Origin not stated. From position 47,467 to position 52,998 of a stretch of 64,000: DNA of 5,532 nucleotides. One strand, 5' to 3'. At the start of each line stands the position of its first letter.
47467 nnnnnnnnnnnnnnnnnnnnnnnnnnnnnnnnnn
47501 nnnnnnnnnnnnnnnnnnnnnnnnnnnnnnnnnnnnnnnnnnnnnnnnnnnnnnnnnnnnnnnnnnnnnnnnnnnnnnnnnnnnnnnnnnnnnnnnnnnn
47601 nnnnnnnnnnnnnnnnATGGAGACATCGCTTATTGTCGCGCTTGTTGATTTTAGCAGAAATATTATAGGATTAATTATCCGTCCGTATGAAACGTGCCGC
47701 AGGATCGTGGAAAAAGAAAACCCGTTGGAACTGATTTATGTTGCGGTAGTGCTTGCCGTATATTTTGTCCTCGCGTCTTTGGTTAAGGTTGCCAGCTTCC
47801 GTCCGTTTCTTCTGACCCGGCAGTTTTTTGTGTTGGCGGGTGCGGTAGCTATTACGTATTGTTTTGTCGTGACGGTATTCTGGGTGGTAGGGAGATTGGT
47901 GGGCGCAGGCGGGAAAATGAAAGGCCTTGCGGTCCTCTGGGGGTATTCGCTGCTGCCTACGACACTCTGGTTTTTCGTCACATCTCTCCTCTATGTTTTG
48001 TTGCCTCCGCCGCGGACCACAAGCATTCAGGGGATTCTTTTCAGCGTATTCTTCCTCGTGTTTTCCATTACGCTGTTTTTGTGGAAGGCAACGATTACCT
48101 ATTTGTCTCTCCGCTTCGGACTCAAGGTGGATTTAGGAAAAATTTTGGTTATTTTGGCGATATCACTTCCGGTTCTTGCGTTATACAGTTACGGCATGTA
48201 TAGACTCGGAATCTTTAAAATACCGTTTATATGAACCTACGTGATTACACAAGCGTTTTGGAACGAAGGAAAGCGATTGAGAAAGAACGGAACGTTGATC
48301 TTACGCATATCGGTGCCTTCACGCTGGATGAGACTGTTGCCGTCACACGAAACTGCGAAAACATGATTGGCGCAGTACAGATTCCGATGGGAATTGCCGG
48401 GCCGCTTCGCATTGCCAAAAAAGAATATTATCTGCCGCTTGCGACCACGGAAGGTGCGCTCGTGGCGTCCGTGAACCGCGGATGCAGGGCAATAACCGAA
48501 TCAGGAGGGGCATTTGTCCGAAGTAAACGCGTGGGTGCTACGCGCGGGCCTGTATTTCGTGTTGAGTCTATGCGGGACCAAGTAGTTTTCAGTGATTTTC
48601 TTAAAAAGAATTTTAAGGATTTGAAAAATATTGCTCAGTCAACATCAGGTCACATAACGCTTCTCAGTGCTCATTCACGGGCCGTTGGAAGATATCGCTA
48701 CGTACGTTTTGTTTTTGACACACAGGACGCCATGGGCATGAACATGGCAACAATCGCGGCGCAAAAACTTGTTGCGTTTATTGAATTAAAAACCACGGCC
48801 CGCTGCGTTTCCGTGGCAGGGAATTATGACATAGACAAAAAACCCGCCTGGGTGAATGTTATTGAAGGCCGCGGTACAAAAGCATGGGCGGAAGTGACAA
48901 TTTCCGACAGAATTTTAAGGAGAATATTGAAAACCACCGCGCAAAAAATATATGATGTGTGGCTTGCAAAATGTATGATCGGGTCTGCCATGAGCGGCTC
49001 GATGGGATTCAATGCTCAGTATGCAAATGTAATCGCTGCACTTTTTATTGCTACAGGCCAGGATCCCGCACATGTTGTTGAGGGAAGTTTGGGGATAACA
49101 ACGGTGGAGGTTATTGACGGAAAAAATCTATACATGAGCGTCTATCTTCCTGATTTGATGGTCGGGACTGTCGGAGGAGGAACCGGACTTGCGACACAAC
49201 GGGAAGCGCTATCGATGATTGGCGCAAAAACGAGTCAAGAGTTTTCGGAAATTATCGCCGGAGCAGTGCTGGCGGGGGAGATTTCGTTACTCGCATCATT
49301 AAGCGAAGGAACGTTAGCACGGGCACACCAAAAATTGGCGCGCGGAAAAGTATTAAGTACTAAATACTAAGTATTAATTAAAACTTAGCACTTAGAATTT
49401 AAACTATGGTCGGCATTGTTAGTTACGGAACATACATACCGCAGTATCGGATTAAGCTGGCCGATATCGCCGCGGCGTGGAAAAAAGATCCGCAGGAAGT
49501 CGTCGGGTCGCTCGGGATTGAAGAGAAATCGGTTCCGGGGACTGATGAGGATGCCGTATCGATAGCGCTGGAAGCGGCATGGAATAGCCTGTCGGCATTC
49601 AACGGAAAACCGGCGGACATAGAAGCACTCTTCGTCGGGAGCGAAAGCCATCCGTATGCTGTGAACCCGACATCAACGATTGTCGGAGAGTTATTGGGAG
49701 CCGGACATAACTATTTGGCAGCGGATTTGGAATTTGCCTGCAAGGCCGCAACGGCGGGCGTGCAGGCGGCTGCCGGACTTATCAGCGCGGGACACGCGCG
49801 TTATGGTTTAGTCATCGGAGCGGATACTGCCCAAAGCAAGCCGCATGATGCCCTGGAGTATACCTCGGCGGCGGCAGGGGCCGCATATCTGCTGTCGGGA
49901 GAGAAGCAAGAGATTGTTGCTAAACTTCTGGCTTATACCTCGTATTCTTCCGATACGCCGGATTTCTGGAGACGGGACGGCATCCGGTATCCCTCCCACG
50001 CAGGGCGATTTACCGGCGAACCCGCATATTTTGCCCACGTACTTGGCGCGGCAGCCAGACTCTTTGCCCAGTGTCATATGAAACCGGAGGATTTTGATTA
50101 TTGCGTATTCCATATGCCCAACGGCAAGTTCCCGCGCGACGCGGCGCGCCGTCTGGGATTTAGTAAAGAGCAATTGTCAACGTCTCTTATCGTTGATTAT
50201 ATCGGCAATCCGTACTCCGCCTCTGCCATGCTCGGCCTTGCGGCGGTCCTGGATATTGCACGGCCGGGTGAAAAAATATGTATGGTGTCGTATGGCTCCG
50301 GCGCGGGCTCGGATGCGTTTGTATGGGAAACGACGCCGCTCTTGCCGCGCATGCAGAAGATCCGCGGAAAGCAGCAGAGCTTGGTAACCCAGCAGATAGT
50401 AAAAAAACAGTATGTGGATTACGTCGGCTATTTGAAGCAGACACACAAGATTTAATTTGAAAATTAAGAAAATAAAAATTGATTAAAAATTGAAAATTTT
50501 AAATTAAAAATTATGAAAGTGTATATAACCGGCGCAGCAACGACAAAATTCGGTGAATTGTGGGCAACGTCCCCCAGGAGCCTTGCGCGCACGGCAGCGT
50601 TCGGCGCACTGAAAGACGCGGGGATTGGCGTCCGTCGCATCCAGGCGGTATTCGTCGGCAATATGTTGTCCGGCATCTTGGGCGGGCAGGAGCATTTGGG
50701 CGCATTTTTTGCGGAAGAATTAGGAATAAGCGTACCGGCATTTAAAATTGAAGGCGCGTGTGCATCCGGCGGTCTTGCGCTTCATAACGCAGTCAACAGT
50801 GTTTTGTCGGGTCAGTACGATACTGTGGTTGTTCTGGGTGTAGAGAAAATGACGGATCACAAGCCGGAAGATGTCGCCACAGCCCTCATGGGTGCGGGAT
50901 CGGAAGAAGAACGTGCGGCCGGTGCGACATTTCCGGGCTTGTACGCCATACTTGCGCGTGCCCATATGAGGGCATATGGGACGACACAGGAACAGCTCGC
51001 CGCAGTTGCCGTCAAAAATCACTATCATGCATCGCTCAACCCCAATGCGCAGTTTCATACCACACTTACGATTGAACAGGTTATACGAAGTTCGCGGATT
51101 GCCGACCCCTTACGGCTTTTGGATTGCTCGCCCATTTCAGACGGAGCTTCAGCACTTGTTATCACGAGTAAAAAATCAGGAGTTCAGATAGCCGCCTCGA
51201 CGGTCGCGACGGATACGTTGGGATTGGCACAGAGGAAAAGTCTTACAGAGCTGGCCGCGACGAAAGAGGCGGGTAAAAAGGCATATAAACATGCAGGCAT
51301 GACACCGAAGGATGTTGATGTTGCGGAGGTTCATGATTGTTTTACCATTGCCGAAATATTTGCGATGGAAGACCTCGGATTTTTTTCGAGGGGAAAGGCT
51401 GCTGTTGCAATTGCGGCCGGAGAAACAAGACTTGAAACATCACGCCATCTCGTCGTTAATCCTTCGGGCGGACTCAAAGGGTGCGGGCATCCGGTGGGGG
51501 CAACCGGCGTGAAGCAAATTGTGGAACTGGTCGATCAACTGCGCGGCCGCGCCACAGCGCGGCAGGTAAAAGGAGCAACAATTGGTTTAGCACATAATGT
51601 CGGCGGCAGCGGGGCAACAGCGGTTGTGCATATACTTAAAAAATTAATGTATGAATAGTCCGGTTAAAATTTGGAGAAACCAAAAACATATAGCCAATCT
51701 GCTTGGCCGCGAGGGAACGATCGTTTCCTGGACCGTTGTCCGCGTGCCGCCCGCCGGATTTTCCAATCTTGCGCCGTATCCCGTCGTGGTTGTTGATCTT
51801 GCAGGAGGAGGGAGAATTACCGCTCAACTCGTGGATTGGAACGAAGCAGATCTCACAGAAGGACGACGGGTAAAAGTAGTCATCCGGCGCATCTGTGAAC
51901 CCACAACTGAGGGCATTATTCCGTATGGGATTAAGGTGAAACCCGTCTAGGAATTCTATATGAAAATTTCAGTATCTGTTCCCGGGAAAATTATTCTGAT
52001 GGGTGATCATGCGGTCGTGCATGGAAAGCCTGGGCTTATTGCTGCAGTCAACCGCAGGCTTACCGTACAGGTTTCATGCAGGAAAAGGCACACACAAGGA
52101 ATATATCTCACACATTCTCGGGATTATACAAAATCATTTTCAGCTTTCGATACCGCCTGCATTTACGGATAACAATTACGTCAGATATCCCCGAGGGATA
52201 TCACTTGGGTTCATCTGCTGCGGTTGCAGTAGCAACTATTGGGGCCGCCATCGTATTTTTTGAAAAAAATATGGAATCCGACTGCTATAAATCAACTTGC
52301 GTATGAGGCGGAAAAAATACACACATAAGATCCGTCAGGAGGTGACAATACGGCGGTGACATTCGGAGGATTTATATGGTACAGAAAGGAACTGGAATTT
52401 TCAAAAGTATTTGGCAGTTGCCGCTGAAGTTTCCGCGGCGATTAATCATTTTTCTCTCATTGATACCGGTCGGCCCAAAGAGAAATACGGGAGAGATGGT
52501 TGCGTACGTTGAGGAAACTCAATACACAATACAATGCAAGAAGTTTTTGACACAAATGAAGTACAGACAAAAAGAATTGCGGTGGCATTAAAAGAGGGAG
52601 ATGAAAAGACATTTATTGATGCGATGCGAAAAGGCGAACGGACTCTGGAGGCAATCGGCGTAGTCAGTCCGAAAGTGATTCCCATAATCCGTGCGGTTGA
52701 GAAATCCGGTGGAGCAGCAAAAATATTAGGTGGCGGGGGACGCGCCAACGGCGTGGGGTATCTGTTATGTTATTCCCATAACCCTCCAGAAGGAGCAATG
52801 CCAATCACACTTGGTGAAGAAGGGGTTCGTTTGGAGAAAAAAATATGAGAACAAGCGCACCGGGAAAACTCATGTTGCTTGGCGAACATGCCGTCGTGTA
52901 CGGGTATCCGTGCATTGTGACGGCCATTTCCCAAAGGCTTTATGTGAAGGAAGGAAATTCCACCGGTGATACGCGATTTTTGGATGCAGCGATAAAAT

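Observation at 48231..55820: Complete mevalonate-pathway cluster with an archaeal-type HMGS/thiolase/DUF35 trio, a mevalonate kinase::Nudix(IDI-like) fusion and a decayed kinase paralogue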

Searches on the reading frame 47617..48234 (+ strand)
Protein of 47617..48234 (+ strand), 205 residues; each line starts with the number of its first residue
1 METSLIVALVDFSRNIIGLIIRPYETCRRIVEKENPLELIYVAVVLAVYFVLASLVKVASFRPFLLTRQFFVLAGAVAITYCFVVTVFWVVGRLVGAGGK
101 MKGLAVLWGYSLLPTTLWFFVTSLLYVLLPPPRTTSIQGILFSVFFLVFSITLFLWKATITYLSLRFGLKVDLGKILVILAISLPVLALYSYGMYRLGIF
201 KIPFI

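Call 3: search_protein_families(library=pfam, proteins=[window:47617-48234:+], max_evalue=0.01)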
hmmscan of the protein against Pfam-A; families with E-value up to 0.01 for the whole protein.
window:47617-48234:+ (205 aa): 1 family
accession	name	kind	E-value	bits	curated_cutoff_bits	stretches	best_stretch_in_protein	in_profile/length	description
PF04893.22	Yip1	-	3.6e-09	37.2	28.6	1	17-191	1-169/173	Yip1 domain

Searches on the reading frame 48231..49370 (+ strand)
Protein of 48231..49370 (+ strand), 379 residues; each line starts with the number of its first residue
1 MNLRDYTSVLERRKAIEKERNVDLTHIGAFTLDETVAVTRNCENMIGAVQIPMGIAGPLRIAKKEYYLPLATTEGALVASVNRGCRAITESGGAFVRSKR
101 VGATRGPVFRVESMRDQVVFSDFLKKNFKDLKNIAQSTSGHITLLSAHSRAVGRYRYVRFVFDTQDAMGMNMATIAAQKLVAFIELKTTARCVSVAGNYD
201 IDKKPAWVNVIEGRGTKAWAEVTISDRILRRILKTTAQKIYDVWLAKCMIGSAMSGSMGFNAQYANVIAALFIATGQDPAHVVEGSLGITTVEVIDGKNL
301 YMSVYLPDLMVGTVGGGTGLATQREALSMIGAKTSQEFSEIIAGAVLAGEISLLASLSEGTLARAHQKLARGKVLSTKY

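Call 3: search_protein_families(library=pfam, proteins=[window:48231-49370:+], max_evalue=0.01)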
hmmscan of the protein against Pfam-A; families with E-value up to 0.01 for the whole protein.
window:48231-49370:+ (379 aa): 1 family
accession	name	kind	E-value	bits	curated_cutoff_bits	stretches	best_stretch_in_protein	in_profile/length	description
PF00368.23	HMG-CoA_red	-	6e-121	404.3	27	1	9-371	2-368/368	Hydroxymethylglutaryl-coenzyme A reductase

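Call 6: search_protein_families(library=ncbifam, proteins=[window:48231-49370:+], max_evalue=0.01)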
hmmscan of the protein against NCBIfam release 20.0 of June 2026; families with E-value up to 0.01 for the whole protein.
window:48231-49370:+ (379 aa): 3 families
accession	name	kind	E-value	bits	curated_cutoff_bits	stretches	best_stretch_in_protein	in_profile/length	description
TIGR00533.1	HMG_CoA_R_NADP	equivalog_domain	3.8e-122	408.1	441.8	1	8-371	29-402/402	hydroxymethylglutaryl-CoA reductase (NADPH)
TIGR00920.1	2A060605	subfamily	1e-93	315.1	778.35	1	33-374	516-872/887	hydroxymethylglutaryl-CoA reductase (NADPH)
TIGR00532.1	HMG_CoA_R_NAD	equivalog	2.7e-22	79.6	259.95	1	7-369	30-393/395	hydroxymethylglutaryl-CoA reductase, degradative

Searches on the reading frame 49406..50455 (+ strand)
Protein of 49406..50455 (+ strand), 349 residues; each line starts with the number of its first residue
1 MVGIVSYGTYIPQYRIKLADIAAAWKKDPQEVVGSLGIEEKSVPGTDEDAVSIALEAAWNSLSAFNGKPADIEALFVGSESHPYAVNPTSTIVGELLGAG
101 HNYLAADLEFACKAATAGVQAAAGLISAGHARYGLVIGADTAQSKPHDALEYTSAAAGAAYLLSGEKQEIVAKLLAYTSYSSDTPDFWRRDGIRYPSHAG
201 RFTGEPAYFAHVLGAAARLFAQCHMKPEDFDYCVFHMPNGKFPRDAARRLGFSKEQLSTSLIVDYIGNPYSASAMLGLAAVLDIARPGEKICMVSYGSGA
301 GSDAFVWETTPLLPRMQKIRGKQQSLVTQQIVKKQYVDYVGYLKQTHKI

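Call 3: search_protein_families(library=pfam, proteins=[window:49406-50455:+], max_evalue=0.01)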
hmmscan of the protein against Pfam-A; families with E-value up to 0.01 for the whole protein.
window:49406-50455:+ (349 aa): 3 families
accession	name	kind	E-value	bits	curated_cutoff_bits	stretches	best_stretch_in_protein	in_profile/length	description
PF08541.16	ACP_syn_III_C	-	6.3e-10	39.5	26.6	1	221-308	2-89/90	3-Oxoacyl-[acyl-carrier-protein (ACP)] synthase III C terminal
PF08545.16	ACP_syn_III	-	2.3e-06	27.8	24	1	107-167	2-65/80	3-Oxoacyl-[acyl-carrier-protein (ACP)] synthase III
PF08540.16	HMG_CoA_synt_C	-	0.00013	22.1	25.1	0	254-305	141-197/280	Hydroxymethylglutaryl-coenzyme A synthase C terminal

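Call 6: search_protein_families(library=ncbifam, proteins=[window:49406-50455:+], max_evalue=0.01)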
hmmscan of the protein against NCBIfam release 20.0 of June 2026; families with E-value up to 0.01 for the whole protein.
window:49406-50455:+ (349 aa): 14 families
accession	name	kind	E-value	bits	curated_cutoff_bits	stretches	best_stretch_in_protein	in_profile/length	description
NF003274.0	PRK04262.1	equivalog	4e-142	473.3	244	1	1-349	2-344/347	hydroxymethylglutaryl-CoA synthase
TIGR00748.1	HMG_CoA_syn_Arc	equivalog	2.6e-131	438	353.35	1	1-349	1-343/345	hydroxymethylglutaryl-CoA synthase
TIGR01835.1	HMG-CoA-S_prok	equivalog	4.9e-36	124.3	360.35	1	2-305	1-313/382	hydroxymethylglutaryl-CoA synthase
NF006829.0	PRK09352.1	subfamily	3.4e-23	82.1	249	1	2-300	5-312/322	beta-ketoacyl-ACP synthase 3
TIGR00747.1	fabH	subfamily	3.9e-20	72.2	292.1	2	2-144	3-144/322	beta-ketoacyl-ACP synthase III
NF041302.1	HMG_CoAsyn_Halo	equivalog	5e-19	68.6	800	1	3-252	5-259/443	hydroxymethylglutaryl-CoA synthase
NF005308.0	PRK06840.1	equivalog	1.6e-13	50.4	315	1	1-165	4-174/339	3-oxoacyl-ACP synthase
TIGR01833.1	HMG-CoA-S_euk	equivalog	3.5e-12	46.2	286.2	1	2-252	5-268/457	hydroxymethylglutaryl-CoA synthase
NF006720.0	PRK09258.1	equivalog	4.5e-11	42.6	285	1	29-147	40-158/338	3-oxoacyl-ACP synthase III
NF005703.0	PRK07515.1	equivalog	2.6e-09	36.4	304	1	52-140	98-184/373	beta-ketoacyl-ACP synthase III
NF004623.0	PRK05963.1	equivalog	4.5e-09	36.1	437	2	4-141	8-143/328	beta-ketoacyl-ACP synthase III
NF005541.0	PRK07204.1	equivalog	3e-06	26.8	402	0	2-140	5-143/329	beta-ketoacyl-ACP synthase III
NF005704.0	PRK07516.1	subfamily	3.4e-05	23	412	1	51-166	23-137/389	thiolase domain-containing protein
NF004720.0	PRK06064.1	subfamily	5.9e-05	22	420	1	47-161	19-135/389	thiolase domain-containing protein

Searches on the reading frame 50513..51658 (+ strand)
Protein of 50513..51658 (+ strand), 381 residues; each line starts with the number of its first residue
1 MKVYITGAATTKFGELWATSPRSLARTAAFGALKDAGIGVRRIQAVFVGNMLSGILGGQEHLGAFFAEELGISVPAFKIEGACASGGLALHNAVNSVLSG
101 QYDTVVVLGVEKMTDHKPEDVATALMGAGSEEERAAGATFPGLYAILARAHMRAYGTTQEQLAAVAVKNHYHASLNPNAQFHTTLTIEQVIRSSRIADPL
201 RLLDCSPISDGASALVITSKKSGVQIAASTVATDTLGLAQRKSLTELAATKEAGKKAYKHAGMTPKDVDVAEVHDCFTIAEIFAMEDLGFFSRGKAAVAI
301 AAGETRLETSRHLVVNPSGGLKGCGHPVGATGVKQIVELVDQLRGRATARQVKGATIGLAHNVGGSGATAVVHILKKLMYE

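Call 3: search_protein_families(library=pfam, proteins=[window:50513-51658:+], max_evalue=0.01)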
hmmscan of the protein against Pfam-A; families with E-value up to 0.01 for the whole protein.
window:50513-51658:+ (381 aa): 5 families
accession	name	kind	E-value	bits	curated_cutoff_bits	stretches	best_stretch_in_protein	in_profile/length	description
PF22691.2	Thiolase_C_1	-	1.6e-43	148.3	28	1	232-377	3-144/144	Thiolase C-terminal domain-like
PF00108.29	Thiolase_N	-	4.6e-32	111.9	26.4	1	3-220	1-259/260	Thiolase, N-terminal domain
PF02803.24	Thiolase_C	-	1.6e-13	50.8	27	1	251-346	25-100/123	Thiolase, C-terminal domain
PF00109.32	ketoacyl-synt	-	1.2e-08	35.4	20.8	1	64-120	155-211/252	Beta-ketoacyl synthase, N-terminal domain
PF08545.16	ACP_syn_III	-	1.8e-07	31.4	24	1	77-124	1-49/80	3-Oxoacyl-[acyl-carrier-protein (ACP)] synthase III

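Call 6: search_protein_families(library=ncbifam, proteins=[window:50513-51658:+], max_evalue=0.01)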
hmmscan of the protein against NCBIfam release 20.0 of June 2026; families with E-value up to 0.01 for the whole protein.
window:50513-51658:+ (381 aa): 58 families (the best 25 are shown)
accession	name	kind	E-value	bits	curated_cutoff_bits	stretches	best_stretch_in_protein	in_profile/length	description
NF004720.0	PRK06064.1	subfamily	7.7e-140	466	420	1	2-377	3-387/389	thiolase domain-containing protein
NF053570.1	AcCoTHIOL_METTL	equivalog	1.5e-133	445.4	600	1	3-376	4-382/385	acetyl-CoA acetyltransferase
NF005704.0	PRK07516.1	subfamily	2.9e-86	289.9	412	1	2-377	3-387/389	thiolase domain-containing protein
NF009228.0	PRK12578.1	subfamily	7.2e-82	275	485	1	1-376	3-386/387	thiolase domain-containing protein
NF004810.0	PRK06157.1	equivalog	5.2e-81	272.8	403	1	2-374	8-392/400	acetyl-CoA acetyltransferase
NF006102.0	PRK08256.1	subfamily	4.8e-77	259.6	436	1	2-376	4-391/394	lipid-transfer protein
NF004936.0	PRK06289.1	equivalog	3.3e-67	227.1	375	1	2-376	4-402/405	acetyl-CoA acetyltransferase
NF004715.0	PRK06059.1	equivalog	6e-66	223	424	1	2-371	5-394/399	lipid-transfer protein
NF053628.1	BnzsclthlBbsBGT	equivalog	1.8e-61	208.1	750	1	2-367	6-372/389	benzoylsuccinyl-CoA thiolase subunit BbsB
NF004982.0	PRK06365.1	equivalog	1.5e-59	202.2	695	2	2-241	17-265/430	thiolase domain-containing protein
NF004811.0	PRK06158.1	subfamily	1.5e-55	188.8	421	1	3-375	10-378/384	acetyl-CoA acetyltransferase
NF006180.0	PRK08313.1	subfamily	1.9e-49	168.6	514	1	5-367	8-374/389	thiolase domain-containing protein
NF006010.0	PRK08142.1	subfamily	7.7e-49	166.5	462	1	3-368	7-375/388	thiolase domain-containing protein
NF004721.0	PRK06065.1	equivalog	5.5e-47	160.5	455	1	2-366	11-382/393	thiolase domain-containing protein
NF005892.0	PRK07855.1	subfamily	1.9e-39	135.6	469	1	4-357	9-371/390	lipid-transfer protein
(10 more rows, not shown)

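Call 90: find_encoding_contigs(protein=window:50513-51658:+, flank=5000, max_places=4)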
Protein window:50513-51658:+ (381 aa): no gene with exactly this product is on record in the collection.

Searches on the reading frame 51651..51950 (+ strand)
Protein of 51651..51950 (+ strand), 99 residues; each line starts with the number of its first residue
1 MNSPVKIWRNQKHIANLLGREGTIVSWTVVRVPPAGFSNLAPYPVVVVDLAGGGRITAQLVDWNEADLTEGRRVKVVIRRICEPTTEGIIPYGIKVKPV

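Call 3: search_protein_families(library=pfam, proteins=[window:51651-51950:+], max_evalue=0.01)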
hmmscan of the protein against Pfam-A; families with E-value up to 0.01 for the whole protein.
window:51651-51950:+ (99 aa): 1 family
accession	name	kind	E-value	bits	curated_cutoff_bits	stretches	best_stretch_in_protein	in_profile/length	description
PF01796.24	OB_ChsH2_C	-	1.2e-18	67.3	27.1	1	18-79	4-65/65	ChsH2, C-terminal OB-fold domain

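Call 6: search_protein_families(library=ncbifam, proteins=[window:51651-51950:+], max_evalue=0.01)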
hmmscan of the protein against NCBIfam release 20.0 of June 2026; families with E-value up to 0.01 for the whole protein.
window:51651-51950:+ (99 aa): 0 families

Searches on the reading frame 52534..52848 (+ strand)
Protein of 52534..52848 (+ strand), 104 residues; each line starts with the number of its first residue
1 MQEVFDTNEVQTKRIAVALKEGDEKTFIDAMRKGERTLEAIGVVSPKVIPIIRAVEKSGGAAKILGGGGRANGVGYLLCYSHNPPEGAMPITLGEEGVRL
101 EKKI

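Call 86: list_cluster_members(proteins=[P0001, window:52534-52848:+, window:51960-52172:+, window:52076-52306:+, window:54188-55114:+, window:51651-51950:+])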
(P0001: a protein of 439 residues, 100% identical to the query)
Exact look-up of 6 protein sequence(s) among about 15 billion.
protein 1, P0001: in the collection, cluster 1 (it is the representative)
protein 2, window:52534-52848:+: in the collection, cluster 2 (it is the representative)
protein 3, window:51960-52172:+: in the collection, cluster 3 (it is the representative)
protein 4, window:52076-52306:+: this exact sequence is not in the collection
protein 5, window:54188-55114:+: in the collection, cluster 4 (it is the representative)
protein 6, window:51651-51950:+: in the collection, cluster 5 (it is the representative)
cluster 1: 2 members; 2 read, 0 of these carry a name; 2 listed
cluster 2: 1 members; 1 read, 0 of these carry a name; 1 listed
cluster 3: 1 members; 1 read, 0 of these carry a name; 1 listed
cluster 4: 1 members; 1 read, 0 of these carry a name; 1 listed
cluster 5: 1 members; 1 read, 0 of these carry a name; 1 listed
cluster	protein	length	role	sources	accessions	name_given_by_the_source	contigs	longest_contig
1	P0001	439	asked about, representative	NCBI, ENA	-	-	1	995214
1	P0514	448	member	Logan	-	-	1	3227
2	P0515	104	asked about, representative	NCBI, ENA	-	-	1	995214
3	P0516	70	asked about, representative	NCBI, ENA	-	-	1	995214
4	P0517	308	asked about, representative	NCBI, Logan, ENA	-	-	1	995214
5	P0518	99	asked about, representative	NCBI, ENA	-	-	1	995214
